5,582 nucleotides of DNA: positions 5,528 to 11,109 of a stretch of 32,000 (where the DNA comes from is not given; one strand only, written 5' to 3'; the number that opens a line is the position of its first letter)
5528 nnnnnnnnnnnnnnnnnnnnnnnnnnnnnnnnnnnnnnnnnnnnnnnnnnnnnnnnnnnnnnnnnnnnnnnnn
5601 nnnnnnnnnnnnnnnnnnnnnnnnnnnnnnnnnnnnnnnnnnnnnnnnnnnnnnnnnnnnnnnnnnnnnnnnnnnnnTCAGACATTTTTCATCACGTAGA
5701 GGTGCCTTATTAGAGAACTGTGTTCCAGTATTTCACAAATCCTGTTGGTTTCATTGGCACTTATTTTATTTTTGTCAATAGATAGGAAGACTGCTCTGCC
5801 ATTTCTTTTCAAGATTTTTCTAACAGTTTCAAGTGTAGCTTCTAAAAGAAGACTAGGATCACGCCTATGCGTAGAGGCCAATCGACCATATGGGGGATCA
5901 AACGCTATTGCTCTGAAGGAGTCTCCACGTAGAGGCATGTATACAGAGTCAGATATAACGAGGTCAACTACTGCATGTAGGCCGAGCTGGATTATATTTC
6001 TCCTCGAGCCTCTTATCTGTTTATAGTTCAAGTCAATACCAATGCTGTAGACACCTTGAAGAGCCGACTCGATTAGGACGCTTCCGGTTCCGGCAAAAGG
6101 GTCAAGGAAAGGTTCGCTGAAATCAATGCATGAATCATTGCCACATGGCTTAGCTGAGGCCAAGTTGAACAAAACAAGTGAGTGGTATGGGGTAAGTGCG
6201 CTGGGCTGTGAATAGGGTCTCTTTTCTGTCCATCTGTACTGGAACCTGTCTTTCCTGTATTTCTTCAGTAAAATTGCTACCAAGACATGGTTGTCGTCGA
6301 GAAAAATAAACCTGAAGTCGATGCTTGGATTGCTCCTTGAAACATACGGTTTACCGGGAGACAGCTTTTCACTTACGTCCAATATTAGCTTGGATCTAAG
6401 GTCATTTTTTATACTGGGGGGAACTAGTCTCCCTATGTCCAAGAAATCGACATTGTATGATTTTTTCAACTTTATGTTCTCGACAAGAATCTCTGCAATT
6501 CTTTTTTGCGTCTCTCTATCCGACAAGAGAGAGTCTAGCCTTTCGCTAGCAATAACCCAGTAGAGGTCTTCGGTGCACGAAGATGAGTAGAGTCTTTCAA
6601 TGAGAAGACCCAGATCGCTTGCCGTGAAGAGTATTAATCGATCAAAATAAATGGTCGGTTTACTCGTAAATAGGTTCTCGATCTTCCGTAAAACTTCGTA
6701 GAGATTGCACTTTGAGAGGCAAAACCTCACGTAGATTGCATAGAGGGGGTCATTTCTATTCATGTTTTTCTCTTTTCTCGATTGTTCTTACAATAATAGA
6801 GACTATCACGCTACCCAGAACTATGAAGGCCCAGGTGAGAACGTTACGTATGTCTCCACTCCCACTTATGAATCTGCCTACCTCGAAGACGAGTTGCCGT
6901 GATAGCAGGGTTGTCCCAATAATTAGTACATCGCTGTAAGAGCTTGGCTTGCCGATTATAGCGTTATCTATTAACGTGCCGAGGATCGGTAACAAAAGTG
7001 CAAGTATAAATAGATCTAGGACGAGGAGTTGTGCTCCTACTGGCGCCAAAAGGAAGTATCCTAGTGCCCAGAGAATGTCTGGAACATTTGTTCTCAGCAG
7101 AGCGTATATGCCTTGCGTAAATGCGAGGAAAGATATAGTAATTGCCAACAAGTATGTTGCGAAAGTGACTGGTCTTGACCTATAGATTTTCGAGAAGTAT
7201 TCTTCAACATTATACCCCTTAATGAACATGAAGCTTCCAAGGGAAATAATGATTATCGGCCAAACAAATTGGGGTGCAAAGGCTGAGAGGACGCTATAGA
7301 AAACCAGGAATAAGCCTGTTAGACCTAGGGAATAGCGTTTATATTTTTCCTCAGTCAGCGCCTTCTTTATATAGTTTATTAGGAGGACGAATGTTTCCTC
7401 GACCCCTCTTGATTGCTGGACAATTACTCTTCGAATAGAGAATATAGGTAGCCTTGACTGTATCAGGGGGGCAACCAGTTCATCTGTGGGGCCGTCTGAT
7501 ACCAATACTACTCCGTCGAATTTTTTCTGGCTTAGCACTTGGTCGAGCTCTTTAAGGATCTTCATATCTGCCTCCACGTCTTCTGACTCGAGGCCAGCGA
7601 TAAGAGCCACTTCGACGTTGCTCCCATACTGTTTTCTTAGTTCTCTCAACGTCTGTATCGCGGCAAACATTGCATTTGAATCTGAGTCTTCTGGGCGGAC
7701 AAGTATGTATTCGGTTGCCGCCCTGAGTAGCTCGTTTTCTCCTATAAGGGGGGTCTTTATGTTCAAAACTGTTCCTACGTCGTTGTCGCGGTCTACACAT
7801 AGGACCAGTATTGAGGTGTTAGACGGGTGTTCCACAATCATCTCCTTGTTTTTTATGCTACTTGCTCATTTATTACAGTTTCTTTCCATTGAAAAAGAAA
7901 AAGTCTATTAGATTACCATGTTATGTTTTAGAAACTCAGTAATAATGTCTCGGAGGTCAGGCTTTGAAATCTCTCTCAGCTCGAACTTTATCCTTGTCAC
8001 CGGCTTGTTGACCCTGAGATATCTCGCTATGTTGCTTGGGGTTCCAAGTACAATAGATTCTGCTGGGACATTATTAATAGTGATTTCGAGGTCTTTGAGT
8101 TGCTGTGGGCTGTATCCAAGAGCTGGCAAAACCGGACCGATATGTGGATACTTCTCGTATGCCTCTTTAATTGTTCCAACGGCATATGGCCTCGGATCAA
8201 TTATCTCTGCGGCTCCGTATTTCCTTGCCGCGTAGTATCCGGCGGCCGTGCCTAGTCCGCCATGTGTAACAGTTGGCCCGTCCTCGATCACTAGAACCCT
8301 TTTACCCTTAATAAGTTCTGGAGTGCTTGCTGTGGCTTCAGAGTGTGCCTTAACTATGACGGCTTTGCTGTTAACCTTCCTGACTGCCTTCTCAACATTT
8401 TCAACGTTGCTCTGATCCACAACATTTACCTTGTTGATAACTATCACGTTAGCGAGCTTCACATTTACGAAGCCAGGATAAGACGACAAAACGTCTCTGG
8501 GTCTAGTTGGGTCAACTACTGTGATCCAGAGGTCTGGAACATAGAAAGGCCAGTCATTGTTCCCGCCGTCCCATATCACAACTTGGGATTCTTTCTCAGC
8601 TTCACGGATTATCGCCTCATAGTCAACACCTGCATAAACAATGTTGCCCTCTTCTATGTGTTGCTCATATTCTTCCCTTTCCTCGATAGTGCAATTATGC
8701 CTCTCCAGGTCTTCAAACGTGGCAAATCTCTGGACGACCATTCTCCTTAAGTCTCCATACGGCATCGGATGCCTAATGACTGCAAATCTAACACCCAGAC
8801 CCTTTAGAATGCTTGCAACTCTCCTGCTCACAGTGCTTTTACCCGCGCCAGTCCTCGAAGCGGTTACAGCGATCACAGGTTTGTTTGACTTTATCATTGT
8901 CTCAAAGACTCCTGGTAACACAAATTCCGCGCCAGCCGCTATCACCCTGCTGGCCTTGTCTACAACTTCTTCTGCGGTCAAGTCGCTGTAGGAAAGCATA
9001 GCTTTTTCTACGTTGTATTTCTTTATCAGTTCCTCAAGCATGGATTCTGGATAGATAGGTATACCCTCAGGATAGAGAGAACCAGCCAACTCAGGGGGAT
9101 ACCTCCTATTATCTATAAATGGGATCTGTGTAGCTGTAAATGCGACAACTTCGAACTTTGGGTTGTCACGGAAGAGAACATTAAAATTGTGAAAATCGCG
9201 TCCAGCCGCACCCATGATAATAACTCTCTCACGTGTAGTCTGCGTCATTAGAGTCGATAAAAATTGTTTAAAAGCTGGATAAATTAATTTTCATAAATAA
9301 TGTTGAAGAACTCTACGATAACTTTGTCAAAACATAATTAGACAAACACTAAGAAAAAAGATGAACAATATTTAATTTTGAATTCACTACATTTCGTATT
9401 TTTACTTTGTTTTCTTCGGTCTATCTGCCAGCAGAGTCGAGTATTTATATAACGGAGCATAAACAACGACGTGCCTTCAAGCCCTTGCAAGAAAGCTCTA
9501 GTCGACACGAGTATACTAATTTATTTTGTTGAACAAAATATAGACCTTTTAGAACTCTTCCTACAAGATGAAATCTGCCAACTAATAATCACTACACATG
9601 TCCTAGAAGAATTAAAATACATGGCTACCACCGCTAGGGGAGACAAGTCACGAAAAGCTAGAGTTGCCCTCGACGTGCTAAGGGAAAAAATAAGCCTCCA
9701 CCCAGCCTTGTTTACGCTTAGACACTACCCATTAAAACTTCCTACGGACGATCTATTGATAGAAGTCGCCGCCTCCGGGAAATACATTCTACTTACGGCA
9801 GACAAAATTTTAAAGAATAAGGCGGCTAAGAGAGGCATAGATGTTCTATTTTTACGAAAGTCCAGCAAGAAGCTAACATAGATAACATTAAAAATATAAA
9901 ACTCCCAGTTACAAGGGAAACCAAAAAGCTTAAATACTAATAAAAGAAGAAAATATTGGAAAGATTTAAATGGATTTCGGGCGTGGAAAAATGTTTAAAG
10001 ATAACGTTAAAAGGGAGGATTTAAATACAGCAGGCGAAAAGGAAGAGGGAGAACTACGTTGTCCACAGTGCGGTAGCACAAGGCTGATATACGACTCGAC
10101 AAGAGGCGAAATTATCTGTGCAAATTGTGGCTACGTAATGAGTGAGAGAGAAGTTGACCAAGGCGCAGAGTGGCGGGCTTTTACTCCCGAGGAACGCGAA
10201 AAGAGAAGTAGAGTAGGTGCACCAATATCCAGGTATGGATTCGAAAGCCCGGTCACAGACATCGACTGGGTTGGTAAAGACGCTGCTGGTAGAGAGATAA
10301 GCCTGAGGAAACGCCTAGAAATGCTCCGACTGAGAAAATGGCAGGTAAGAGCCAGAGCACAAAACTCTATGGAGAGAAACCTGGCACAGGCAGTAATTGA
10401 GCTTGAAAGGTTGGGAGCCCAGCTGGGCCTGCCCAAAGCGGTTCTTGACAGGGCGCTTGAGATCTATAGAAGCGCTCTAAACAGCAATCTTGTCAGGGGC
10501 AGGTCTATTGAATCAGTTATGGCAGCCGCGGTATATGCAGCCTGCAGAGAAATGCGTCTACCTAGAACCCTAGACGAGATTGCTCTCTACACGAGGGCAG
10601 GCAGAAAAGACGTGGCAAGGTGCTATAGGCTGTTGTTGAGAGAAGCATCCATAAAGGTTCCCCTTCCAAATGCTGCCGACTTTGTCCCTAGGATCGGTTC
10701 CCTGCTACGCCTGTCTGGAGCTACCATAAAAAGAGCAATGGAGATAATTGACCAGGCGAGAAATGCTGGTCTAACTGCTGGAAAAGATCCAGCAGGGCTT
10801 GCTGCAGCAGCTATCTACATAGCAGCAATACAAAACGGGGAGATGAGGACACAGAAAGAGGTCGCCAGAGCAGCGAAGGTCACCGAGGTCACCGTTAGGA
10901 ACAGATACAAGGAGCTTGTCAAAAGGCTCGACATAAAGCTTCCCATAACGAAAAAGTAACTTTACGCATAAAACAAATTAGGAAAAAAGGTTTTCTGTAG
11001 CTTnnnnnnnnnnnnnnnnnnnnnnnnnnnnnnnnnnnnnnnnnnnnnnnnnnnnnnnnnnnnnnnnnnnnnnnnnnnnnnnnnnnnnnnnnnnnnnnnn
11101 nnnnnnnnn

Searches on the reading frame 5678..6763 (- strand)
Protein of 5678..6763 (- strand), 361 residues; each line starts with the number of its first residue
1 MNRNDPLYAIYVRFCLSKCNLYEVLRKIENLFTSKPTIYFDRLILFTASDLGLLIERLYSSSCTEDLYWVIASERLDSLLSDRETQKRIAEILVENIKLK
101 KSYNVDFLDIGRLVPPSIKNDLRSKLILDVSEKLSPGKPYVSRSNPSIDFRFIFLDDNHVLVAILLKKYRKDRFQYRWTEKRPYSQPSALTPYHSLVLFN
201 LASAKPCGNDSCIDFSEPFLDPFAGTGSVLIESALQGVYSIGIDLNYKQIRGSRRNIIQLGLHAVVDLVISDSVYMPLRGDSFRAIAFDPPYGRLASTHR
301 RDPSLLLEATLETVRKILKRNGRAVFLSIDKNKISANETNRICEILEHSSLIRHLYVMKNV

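Call 7: search_protein_families(library=pfam, proteins=[window:5678-6763:-], max_evalue=0.001)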
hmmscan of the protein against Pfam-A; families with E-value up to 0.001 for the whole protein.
window:5678-6763:- (361 aa): 4 families
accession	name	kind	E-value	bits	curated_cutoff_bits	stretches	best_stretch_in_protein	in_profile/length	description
PF01170.24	UPF0020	-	5.8e-16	59.2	22.3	1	182-333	4-171/197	RMKL-like, methyltransferase domain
PF03602.21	Cons_hypoth95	-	1.9e-05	24.8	24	1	218-295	44-126/182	Conserved hypothetical protein 95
PF13847.12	Methyltransf_31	-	5.4e-05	23.4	27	1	217-337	5-125/145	Methyltransferase domain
PF01555.25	N6_N4_Mtase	-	8.5e-05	23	26.7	0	220-251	186-217/221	DNA methylase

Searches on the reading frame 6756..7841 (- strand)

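Call 7: search_protein_families(library=pfam, proteins=[window:6756-7841:-], max_evalue=0.001)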
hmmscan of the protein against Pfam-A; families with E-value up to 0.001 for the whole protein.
window:6756-7841:- (361 aa): 1 family
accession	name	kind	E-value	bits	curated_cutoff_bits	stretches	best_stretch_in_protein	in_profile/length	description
PF04123.18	DUF373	-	1.3e-87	294.9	28.3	1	11-348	2-334/335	Domain of unknown function (DUF373)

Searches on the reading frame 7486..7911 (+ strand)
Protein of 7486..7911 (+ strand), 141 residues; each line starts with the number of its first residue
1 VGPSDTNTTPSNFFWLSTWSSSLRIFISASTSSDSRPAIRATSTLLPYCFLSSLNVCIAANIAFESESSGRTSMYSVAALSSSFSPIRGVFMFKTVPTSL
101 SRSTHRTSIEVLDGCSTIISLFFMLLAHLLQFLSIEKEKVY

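Call 98: search_protein_families(library=pfam, proteins=[window:7486-7911:+], max_evalue=0.01)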
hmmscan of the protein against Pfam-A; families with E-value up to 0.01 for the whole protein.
window:7486-7911:+ (141 aa): 1 family
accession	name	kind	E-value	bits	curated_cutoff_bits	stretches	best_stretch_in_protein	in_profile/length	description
PF07136.16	DUF1385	-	0.0064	16.3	22.1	1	37-134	2-95/227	Protein of unknown function (DUF1385)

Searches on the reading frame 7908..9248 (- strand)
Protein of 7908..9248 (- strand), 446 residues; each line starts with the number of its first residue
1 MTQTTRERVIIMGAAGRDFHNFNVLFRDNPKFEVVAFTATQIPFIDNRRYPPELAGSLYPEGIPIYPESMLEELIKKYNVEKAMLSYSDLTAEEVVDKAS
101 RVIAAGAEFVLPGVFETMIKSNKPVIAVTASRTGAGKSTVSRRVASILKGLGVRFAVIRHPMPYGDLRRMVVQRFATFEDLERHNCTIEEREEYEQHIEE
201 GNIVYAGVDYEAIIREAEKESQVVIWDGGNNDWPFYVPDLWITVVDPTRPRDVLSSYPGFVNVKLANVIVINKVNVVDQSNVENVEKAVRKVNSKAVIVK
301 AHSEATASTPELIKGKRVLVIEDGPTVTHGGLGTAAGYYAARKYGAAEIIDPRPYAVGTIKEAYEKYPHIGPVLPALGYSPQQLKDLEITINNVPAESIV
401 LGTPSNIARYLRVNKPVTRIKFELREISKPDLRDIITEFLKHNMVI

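Call 7: search_protein_families(library=pfam, proteins=[window:7908-9248:-], max_evalue=0.001)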
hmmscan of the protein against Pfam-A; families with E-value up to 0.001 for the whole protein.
window:7908-9248:- (446 aa): 1 family
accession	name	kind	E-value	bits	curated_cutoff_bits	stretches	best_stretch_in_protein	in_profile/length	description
PF02492.25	cobW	-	4.8e-05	23.4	20.7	1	238-299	115-179/180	CobW/HypB/UreG, nucleotide-binding domain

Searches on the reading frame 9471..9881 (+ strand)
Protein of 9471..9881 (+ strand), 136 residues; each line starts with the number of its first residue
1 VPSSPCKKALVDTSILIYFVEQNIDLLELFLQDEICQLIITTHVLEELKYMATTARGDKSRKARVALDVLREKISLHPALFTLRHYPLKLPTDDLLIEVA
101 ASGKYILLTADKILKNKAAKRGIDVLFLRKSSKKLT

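Call 98: search_protein_families(library=pfam, proteins=[window:9471-9881:+], max_evalue=0.01)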
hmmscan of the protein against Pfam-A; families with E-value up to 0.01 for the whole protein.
window:9471-9881:+ (136 aa): 4 families
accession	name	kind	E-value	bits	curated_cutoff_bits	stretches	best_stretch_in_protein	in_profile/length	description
PF18477.7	PIN_9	-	7.9e-10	39.4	26.3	1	10-130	2-115/116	PIN like domain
PF01850.27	PIN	-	1.5e-05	26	23.6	1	10-118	2-118/120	PIN domain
PF13638.12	PIN_4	-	4.6e-05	24.2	21.9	1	11-125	3-128/132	PIN domain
PF13470.12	PIN_3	-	0.0019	19.4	27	1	9-111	2-113/115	PIN domain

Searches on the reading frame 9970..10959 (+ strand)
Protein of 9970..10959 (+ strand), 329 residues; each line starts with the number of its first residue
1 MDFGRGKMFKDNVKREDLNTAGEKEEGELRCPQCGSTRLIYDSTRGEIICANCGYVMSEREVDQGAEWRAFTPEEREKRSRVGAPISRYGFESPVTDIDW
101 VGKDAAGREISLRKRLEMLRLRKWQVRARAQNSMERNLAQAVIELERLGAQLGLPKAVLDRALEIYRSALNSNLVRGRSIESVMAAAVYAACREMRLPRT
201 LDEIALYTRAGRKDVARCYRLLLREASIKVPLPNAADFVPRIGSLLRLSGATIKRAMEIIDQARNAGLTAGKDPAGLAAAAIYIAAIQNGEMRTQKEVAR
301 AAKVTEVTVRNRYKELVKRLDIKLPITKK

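Call 7: search_protein_families(library=pfam, proteins=[window:9970-10959:+], max_evalue=0.001)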
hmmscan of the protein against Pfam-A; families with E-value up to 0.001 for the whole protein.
window:9970-10959:+ (329 aa): 5 families
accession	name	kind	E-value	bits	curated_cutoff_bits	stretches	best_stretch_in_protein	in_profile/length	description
PF00382.24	TFIIB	-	9.7e-43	144.5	23.6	2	229-318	2-91/92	Transcription factor TFIIB repeat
PF08271.17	Zn_Ribbon_TF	-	3.3e-16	59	29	1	30-71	2-43/43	TFIIB zinc-binding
PF20155.4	TMP_3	-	0.00012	22.3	41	0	201-308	34-146/192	Tape measure protein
PF21886.1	BRF2-like_C_cyclin_rpt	-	0.00014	22.4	27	0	253-315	34-97/138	BRF2-like, C-terminal cyclin repeat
PF01667.23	Ribosomal_S27e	-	0.00062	19.9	24.5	0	29-59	8-38/55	Ribosomal protein S27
